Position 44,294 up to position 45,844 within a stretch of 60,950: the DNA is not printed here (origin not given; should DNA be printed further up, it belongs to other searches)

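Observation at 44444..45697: Single cargo gene of the islet: 417-aa protein with an unknown N-terminal region and a PD-(D/E)xK-type C-terminus (candidate one-gene defence/abortive system)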

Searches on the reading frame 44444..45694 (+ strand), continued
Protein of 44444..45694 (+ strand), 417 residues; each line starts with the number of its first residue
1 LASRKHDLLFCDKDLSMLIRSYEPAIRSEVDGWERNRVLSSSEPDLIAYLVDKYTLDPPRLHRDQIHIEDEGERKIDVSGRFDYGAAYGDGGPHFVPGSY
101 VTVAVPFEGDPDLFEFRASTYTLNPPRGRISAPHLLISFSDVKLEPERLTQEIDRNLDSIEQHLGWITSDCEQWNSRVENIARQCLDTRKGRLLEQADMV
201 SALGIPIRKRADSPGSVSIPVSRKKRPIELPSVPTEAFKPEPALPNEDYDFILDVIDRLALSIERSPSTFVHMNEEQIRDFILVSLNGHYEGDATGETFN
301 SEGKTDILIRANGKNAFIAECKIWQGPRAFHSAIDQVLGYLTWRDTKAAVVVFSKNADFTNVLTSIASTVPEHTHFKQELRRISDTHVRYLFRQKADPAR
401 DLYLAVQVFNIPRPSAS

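Call 42: search_protein_families(library=padloc, proteins=[L091:6473-7504:+, L091:7836-10895:+, L090:6986-7588:+, L090:7581-10700:+, L092:5989-6561:+, L092:6595-11724:-], max_evalue=0.01)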
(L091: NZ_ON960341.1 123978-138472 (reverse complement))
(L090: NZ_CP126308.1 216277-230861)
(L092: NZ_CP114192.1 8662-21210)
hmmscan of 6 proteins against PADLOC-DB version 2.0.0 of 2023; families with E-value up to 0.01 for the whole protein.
L091:6473-7504:+ (344 aa): 1 family
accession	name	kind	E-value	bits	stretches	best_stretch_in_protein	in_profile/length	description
PDLC05036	PDC-S54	-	9e-38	128.8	1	178-341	246-407/410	-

L091:7836-10895:+ (1020 aa): 9 families
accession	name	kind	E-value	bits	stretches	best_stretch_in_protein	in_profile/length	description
PDLC02707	PbeA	-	4.2e-16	56.7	2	205-327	505-622/672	PbeA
PDLC02706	PbeA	-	2.3e-13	47.6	2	236-329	575-666/722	PbeA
PDLC02704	PbeA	-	7.6e-10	35.9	1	269-328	578-637/682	PbeA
PDLC03047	REase_I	-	2.1e-09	33.7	1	14-199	345-525/1107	Type I restriction enzyme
PDLC00174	HamB1|HamB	-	5.7e-06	22.4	1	36-145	321-430/1163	DEAD-box helicase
PDLC01439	typeIV_DinG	-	0.0013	15.5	1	14-98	17-102/575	CAS-IV-A; associated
PDLC02703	PbeA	-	0.0013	15.4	1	213-336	495-616/626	PbeA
PDLC02846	DpdE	-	0.0017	14.3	1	203-322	548-660/1034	DpdE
PDLC03659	mREase_IV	-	0.0025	13.7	0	123-176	322-377/945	Type IV methyl-directed restriction enzyme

L090:6986-7588:+ (201 aa): 1 family
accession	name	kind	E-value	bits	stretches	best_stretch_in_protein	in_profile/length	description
PDLC05036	PDC-S54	-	9.7e-33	112.2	1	14-200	10-199/410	-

L090:7581-10700:+ (1040 aa): 47 families (the best 25 are shown)
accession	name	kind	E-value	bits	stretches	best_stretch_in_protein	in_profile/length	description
PDLC00174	HamB1|HamB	-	4.8e-35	118.7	1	310-749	318-773/1163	DEAD-box helicase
PDLC04531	PDC-M23B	-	1.3e-33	114.1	2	581-702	619-737/1060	-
PDLC00194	HamB1|HamB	-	4.1e-33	112.3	2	299-482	234-421/995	DEAD-box helicase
PDLC00186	HamB1|HamB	-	1.3e-30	104.1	2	524-672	379-529/864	DEAD-box helicase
PDLC00187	HamB1|HamB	-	1.2e-29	101.2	1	311-678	157-521/851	DEAD-box helicase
PDLC00192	HamB1|HamB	-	4e-29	98.9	2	290-469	265-446/1104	DEAD-box helicase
PDLC00200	HamB2|HamB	-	4.2e-27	92.5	2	529-681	384-537/865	DEAD-box helicase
PDLC00188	HamB1|HamB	-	6.8e-27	91.9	2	306-468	254-420/1037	DEAD-box helicase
PDLC03960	SngC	-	1.3e-26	91.6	1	293-700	24-394/720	-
PDLC00178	HamB1|HamB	-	1.6e-23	80.6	2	306-468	257-423/830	DEAD-box helicase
PDLC00190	HamB1|HamB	-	3.9e-21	73.2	2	523-681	365-521/866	DEAD-box helicase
PDLC00185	HamB1|HamB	-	9.5e-21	71.3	2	584-678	437-528/871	DEAD-box helicase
PDLC00199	HamB2|HamB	-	7.3e-19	65.3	2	582-671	428-514/841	DEAD-box helicase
PDLC02503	BrxHI|BrxHII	-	7.4e-19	65.5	1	292-470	23-207/698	BrxHI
PDLC00176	HamB1|HamB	-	7.6e-18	62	1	582-676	421-512/845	DEAD-box helicase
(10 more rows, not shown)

L092:5989-6561:+ (191 aa): 1 family
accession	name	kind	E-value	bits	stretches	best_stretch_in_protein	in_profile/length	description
PDLC05036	PDC-S54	-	1.7e-24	85.1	1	5-189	5-196/410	-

L092:6595-11724:- (1710 aa): 33 families (the best 25 are shown)
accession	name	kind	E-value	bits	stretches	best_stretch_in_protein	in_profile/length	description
PDLC04134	mad2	-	1.8e-16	58.1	1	165-352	271-447/492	mads_2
PDLC02621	DrmD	-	1.1e-14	51.6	1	1326-1538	535-741/1040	DrmD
PDLC03258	MTase_II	-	6.2e-11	40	1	162-302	20-157/366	Type II methyltransferase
PDLC02633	DrmD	-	1.4e-10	37.8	1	1325-1461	539-675/839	DrmD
PDLC02500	BrxHI|BrxHII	-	5.3e-10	36.5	1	1351-1416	516-578/933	BrxHI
PDLC03293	MTase_II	-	1.2e-09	35.4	1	168-274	20-120/427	Type II methyltransferase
PDLC02634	DrmD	-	3e-09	33.3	1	1352-1447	525-618/900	DrmD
PDLC03719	oMTase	-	1.5e-08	32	1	164-305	25-170/387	orphan methyltransferase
PDLC02572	DrmA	-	6.8e-08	28.9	1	1363-1527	574-734/1043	DrmA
PDLC02504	BrxHI|BrxHII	-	1.6e-07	27.7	1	1349-1425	520-594/971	BrxHII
PDLC02853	DpdE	-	7.1e-07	25.6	1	1363-1454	551-642/985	DpdE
PDLC02625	DrmD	-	8.4e-07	25.9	1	1355-1419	310-378/792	DrmD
PDLC03021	MTase_I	-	1.4e-06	25.5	1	248-353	270-380/491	Type I methyltransferase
PDLC00659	HmaA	-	2.2e-06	23.8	1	1351-1511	551-708/1176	SNF2 helicase / DEAD-box helicase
PDLC02193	PLD_Helicase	-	3.5e-06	23.4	1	1358-1422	746-808/905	-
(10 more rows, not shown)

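Call 43: search_protein_families(library=pfam, proteins=[L091:6473-7504:+, L091:7836-10895:+, L090:6986-7588:+, L090:7581-10700:+, L092:5989-6561:+, L092:6595-11724:-], max_evalue=0.01)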
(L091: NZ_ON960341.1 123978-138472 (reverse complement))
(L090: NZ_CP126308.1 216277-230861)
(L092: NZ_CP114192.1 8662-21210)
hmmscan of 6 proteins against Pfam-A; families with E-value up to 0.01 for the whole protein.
L091:6473-7504:+ (344 aa): 0 families

L091:7836-10895:+ (1020 aa): 5 families
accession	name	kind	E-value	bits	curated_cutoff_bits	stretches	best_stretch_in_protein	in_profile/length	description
PF04851.21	ResIII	-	2.9e-18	66.8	22.5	1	12-172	3-164/164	Type III restriction enzyme, res subunit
PF00271.37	Helicase_C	-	1.7e-09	38.4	23.5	1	213-322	3-109/110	Helicase conserved C-terminal domain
PF00270.35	DEAD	-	2.4e-08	34.3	26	1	33-171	14-161/167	DEAD/DEAH box helicase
PF18766.7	SWI2_SNF2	-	4.7e-07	30.1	26.7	1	22-207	7-193/221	SWI2/SNF2 ATPase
PF00176.29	SNF2-rel_dom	-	0.0018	17.9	24.9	1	96-175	91-168/290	SNF2-related domain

L090:6986-7588:+ (201 aa): 0 families

L090:7581-10700:+ (1040 aa): 7 families
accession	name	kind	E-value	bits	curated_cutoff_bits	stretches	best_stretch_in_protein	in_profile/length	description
PF00270.35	DEAD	-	6.5e-21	75.2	26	1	307-458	11-161/167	DEAD/DEAH box helicase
PF00656.27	Peptidase_C14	-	4.3e-12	46.7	21.4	1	12-236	5-223/233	Caspase domain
PF00271.37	Helicase_C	-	3.1e-08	34.3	23.5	1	589-665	41-110/110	Helicase conserved C-terminal domain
PF22527.2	DEXQc_Suv3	-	5.6e-06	26.4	27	1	317-431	20-114/154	DEXQ-box helicase domain of Suv3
PF04851.21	ResIII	-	9.7e-06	26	22.5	1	309-420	22-135/164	Type III restriction enzyme, res subunit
PF13401.12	AAA_22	-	0.005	17.6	27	0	311-440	6-110/130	AAA domain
PF01650.23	Peptidase_C13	-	0.0071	16.4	22.8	0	73-141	106-170/258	Peptidase C13 family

L092:5989-6561:+ (191 aa): 1 family
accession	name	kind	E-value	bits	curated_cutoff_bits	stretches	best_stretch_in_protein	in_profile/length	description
PF16566.10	CREPT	-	0.0059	17.1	29.3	0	114-186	27-97/147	Cell-cycle alteration and expression-elevated protein in tumour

L092:6595-11724:- (1710 aa): 8 families
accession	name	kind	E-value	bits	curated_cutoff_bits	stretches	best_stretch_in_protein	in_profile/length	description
PF00271.37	Helicase_C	-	1.7e-07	31.9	23.5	1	1349-1412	49-110/110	Helicase conserved C-terminal domain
PF04851.21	ResIII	-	2.7e-05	24.6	22.5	1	872-998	3-115/164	Type III restriction enzyme, res subunit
PF02384.22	N6_Mtase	-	0.00013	21.8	20.4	1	168-353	29-235/311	N-6 DNA Methylase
PF00270.35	DEAD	-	0.00032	20.9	26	0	876-982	3-107/167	DEAD/DEAH box helicase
PF00176.29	SNF2-rel_dom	-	0.00034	20.2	24.9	0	892-1062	22-140/290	SNF2-related domain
PF07669.17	Eco57I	-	0.00035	21.1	25.3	1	234-310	55-143/171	Eco57I restriction-modification methylase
PF05175.20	MTS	-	0.0038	17.3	23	1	187-301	31-141/170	Methyltransferase small domain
PF13489.12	Methyltransf_23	-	0.0066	16.6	27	0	176-252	8-83/164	Methyltransferase domain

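Call 44: list_cluster_members(proteins=[P0015, P0033, P0049, P0060, P0076, P0083, P0101, P0104, P0105, P0114])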
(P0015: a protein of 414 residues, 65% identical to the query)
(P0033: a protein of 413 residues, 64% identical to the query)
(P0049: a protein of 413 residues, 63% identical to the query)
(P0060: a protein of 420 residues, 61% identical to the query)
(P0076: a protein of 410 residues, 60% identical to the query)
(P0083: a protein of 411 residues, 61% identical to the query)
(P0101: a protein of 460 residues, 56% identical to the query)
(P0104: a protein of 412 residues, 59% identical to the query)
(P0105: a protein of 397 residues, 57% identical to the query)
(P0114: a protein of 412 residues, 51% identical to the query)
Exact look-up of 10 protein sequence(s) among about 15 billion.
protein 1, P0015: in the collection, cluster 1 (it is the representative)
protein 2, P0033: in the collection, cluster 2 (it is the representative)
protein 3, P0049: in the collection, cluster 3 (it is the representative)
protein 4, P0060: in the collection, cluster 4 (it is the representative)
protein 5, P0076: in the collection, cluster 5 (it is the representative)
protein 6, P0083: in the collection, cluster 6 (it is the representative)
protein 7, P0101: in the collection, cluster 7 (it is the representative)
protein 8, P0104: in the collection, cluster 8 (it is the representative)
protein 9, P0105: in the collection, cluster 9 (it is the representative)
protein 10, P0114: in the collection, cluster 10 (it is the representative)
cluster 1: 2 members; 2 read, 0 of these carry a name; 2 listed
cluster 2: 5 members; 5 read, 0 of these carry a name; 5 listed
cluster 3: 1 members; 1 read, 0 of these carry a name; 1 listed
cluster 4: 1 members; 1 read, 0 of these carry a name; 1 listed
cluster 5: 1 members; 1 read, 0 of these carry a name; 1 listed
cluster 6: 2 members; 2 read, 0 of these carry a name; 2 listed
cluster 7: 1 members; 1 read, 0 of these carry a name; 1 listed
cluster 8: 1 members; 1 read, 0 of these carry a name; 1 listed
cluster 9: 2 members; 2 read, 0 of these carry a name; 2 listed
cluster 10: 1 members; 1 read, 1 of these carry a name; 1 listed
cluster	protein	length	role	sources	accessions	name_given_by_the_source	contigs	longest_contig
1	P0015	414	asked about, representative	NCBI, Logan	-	-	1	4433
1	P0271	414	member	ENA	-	-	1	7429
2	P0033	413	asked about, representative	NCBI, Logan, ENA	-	-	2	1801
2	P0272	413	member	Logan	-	-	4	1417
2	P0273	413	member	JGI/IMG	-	-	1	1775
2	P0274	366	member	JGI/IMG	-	-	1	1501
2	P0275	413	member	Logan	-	-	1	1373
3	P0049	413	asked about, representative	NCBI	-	-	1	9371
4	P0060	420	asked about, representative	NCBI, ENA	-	-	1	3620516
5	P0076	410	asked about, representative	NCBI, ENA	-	-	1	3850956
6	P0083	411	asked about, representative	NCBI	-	-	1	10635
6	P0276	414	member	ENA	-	-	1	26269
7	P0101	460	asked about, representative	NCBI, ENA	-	-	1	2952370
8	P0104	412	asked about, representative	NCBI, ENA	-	-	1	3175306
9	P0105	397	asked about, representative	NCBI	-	-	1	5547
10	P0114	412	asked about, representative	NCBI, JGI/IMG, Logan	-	hypothetical protein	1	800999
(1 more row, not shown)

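Call 46: fold_search(model_id=the predicted structure, library=viral)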
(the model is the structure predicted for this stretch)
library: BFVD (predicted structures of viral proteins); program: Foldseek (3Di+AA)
matches with E <= 10: 482; with E <= 0.001: 0
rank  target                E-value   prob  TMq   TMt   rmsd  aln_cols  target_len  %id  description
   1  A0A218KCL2            1.6e-03  0.14  0.08  0.09  32.7       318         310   12  (no name in the UniProt tables at hand)
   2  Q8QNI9                9.5e-03  0.47  0.14  0.12  17.3       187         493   11  ESV-1-84 [Ectocarpus siliculosus virus 1 (isolate New Zealand/Kaikoura/1988)]
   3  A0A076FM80            1.2e-02  0.66  0.15  0.23   9.4       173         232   16  Uncharacterized protein [Aureococcus anophagefferens virus]
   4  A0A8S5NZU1            1.8e-02  0.11  0.13  0.10  31.0       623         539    8  Uncharacterized protein [Myoviridae sp. ctLnO19]
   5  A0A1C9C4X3            1.9e-02  0.72  0.19  0.15  32.9       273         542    9  Uncharacterized protein [Heterosigma akashiwo virus 01]
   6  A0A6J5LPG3            2.2e-02  0.15  0.09  0.14  31.2       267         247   13  Essential recombination function protein [uncultured Caudovirales phage]
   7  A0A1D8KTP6            3.5e-02  0.77  0.19  0.36   6.7       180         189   14  Restriction endonuclease [Synechococcus phage S-CAM7]
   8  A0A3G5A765            4.0e-02  0.20  0.15  0.11  28.4       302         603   10  C2H2-type domain-containing protein [Harvfovirus sp.]
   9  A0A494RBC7            4.7e-02  0.51  0.14  0.29   7.4       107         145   16  (no name in the UniProt tables at hand)
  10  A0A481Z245            4.7e-02  0.09  0.12  0.12  28.9       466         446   10  Uncharacterized protein [Pithovirus LCPAC101]
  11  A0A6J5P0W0            5.6e-02  0.47  0.19  0.28  15.1       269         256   12  HTH_XRE domain containing protein [uncultured Caudovirales phage]
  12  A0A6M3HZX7            6.2e-02  0.99  0.19  0.57   4.5       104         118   20  (no name in the UniProt tables at hand)
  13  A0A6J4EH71            6.2e-02  0.72  0.15  0.23   6.3       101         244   18  (no name in the UniProt tables at hand)
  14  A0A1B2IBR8            6.2e-02  0.23  0.08  0.11  17.5       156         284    8  (no name in the UniProt tables at hand)
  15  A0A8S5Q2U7            8.3e-02  0.57  0.14  0.34  12.7       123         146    8  DNA mismatch endonuclease [Siphoviridae sp. ctLqe90]
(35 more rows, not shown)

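Call 58: find_homologous_proteins(query=L090:6986-7588:+)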
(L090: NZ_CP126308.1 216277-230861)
Query L090:6986-7588:+ (201 aa): 124 proteins with E <= 0.001 among 678 candidates; the best 120 are listed.
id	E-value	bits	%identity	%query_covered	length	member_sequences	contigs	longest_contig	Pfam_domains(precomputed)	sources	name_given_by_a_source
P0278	1.9e-128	444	100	100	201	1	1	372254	-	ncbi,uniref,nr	ncbi:hypothetical protein QO058_30210 (plasmid) [Bosea vestrisii]|uniref:hypothetical protein n=1 Ta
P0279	6.3e-118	410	94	100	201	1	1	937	-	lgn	-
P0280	4.5e-93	329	76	100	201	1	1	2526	-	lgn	-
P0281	2.1e-92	326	74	100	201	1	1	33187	-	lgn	-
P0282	2.6e-92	326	74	100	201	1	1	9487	-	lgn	-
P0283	5.0e-92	325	74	100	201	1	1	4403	-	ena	-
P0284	6.6e-91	321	73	100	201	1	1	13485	-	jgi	jgi:hypothetical protein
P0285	1.0e-90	321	72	100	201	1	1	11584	-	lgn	-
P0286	1.2e-90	321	73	100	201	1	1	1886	-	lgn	-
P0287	1.6e-90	320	71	100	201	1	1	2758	-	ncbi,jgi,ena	jgi:hypothetical protein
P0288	2.0e-90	320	73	100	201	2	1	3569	-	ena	-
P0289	3.1e-90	319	73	100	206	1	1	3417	-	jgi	jgi:hypothetical protein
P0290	3.5e-90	319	71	100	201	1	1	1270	-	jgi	jgi:hypothetical protein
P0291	5.3e-90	319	73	100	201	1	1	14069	-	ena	-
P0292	1.5e-89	317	72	100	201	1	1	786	-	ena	-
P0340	1.8e-82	294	67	100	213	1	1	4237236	-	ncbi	ncbi:hypothetical protein [Caballeronia sp. KNU42]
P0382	1.7e-67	245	58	100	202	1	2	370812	-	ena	-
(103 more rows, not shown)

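Call 59: find_encoding_contigs(protein=P0340, flank=8000, max_places=1)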
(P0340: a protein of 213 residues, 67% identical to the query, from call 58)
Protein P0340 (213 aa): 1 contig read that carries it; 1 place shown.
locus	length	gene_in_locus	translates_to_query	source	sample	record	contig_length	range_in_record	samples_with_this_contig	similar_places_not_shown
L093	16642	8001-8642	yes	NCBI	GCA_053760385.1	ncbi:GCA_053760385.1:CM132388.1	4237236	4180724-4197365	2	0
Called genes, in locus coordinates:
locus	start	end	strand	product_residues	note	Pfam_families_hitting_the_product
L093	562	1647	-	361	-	PF13609:Porin_4, PF00267:Porin_1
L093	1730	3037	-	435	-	PF00083:Sugar_tr (weak), PF07690:MFS_1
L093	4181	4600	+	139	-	PF01527:HTH_Tnp_1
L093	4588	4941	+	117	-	PF05717:TnpB_IS66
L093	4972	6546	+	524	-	PF13007:LZ_Tnp_IS66, PF13005:zf-IS66, PF03050:DDE_Tnp_IS66, PF13817:DDE_Tnp_IS66_C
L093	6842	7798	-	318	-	PF08867:FRG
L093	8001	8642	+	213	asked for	-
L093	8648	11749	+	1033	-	PF00656:Peptidase_C14, PF00270:DEAD, PF04851:ResIII (weak), PF00271:Helicase_C (weak)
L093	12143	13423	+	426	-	-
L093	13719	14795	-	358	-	PF00069:Pkinase, PF01636:APH (faint), PF07714:PK_Tyr_Ser-Thr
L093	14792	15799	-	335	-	PF00069:Pkinase, PF07714:PK_Tyr_Ser-Thr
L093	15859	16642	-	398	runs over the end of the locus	-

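Call 60: find_encoding_contigs(protein=P0382, flank=8000, max_places=1)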
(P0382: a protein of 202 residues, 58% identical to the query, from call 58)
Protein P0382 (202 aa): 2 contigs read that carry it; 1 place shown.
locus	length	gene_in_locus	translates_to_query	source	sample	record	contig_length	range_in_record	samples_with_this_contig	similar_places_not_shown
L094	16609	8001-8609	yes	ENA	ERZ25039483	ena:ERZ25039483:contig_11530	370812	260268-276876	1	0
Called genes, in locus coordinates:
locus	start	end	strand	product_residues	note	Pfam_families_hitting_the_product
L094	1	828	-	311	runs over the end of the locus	-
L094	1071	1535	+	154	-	-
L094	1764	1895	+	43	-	-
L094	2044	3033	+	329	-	-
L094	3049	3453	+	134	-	-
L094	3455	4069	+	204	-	PF00149:Metallophos (weak), PF12850:Metallophos_2 (weak)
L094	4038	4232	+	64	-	-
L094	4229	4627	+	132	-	PF20339:DUF6634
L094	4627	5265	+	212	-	-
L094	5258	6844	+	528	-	PF00004:AAA, PF13401:AAA_22 (faint), PF01434:Peptidase_M41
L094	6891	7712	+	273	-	PF00929:RNase_T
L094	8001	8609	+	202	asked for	-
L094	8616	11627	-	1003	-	PF00656:Peptidase_C14, PF04851:ResIII (weak), PF00270:DEAD, PF00271:Helicase_C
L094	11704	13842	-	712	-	PF02810:SEC-C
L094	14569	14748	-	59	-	-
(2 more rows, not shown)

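Call 68: find_related_loci(query=A1, collection=viral_contigs, flank=8000)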
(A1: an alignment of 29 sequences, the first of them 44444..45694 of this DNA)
Query A1 (417 aa) in viral_contigs; peptide patterns used: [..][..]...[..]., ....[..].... (x = any residue, [..] = any of these).
54 stretches matched a pattern; 12 encode a relative of the query (tblastn E <= 1e-3); 12 distinct loci.
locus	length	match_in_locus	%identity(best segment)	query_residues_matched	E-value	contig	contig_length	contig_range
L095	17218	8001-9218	36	7-412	4e-98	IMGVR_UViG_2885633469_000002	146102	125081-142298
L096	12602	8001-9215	37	7-412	4e-92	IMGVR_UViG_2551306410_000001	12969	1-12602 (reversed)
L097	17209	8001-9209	37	10-412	1e-87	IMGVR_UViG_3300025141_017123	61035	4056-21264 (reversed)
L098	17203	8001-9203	35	9-412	1e-75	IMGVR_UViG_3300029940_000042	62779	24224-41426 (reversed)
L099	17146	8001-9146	33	26-409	3e-72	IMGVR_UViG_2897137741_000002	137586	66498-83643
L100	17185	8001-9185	33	9-411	4e-68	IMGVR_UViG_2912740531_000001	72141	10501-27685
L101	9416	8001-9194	32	9-409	7e-67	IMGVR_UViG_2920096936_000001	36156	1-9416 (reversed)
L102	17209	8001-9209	35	9-414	5e-77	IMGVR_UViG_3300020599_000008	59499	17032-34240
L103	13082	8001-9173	29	10-406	5e-52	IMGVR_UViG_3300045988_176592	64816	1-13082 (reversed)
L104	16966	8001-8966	31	98-412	2e-50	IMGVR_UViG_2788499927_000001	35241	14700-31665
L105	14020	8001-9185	32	26-417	2e-54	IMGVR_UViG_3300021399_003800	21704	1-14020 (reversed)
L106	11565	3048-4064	31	22-362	1e-38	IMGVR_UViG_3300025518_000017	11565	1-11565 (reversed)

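Call 70: find_encoding_contigs(protein=P0003, flank=8000, max_places=1)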
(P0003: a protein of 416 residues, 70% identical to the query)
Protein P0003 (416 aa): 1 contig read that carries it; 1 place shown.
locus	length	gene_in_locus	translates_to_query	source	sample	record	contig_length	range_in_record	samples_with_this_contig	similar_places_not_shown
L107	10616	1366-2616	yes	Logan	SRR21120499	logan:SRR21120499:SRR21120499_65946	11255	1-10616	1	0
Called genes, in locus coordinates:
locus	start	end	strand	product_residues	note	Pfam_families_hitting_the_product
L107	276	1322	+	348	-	-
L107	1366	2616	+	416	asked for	-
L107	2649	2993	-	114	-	PF09956:Phage_cement_2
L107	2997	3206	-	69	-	-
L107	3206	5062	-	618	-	PF04586:Peptidase_S78 (weak), PF10124:Mu-like_gpT (weak), PF25209:Phage_capsid_4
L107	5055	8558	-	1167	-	PF18470:Cas9_a (weak), PF13395:HNH_4, PF18541:RuvC_III, PF05136:Phage_portal_2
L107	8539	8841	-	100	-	-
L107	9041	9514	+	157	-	PF22522:DUF6998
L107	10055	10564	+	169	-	-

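Call 72: get_annotated_region(hit=H28, flank=5000)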
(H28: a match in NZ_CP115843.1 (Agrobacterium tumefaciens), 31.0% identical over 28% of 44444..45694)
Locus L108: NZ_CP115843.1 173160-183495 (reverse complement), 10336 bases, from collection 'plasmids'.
description: Agrobacterium tumefaciens strain G3/79 plasmid pAtG3_79a, complete sequence
organism: Agrobacterium tumefaciens (NCBI taxid 358)
taxonomy: Bacteria; Pseudomonadota; Alphaproteobacteria; Hyphomicrobiales; Rhizobiaceae; Agrobacterium; Agrobacterium tumefaciens
host: -; source: willow,cell culture; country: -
typing (MOB-suite, as given by PLSDB): conjugative; relaxase MOBQ; mating-pair formation MPF_T
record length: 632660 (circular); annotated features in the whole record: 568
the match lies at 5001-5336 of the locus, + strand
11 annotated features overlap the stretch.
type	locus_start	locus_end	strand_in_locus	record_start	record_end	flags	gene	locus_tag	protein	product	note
CDS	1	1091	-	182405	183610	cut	pcaF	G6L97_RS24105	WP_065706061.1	3-oxoadipyl-CoA thiolase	GO:0019619 - 3,4-dihydroxybenzoate catabolic process [Evidence IEA]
CDS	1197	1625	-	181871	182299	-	-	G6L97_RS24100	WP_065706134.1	VOC family protein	-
CDS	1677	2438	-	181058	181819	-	-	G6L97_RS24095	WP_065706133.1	SDR family oxidoreductase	-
CDS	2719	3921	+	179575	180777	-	-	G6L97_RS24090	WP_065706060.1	CoA transferase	-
CDS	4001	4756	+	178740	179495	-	-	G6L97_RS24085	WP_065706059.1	SDR family oxidoreductase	-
CDS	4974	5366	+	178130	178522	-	-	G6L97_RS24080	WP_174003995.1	hypothetical protein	-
CDS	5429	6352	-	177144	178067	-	-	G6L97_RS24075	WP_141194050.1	IclR family transcriptional regulator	GO:0006355 - regulation of DNA-templated transcription [Evidence IEA]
CDS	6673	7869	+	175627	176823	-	-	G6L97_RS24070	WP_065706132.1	ABC transporter substrate-binding protein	-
CDS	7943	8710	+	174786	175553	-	-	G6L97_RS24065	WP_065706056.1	ABC transporter ATP-binding protein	-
CDS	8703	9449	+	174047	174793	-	-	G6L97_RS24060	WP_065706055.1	ABC transporter ATP-binding protein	-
CDS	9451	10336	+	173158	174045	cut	-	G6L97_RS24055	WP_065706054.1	branched-chain amino acid ABC transporter permease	-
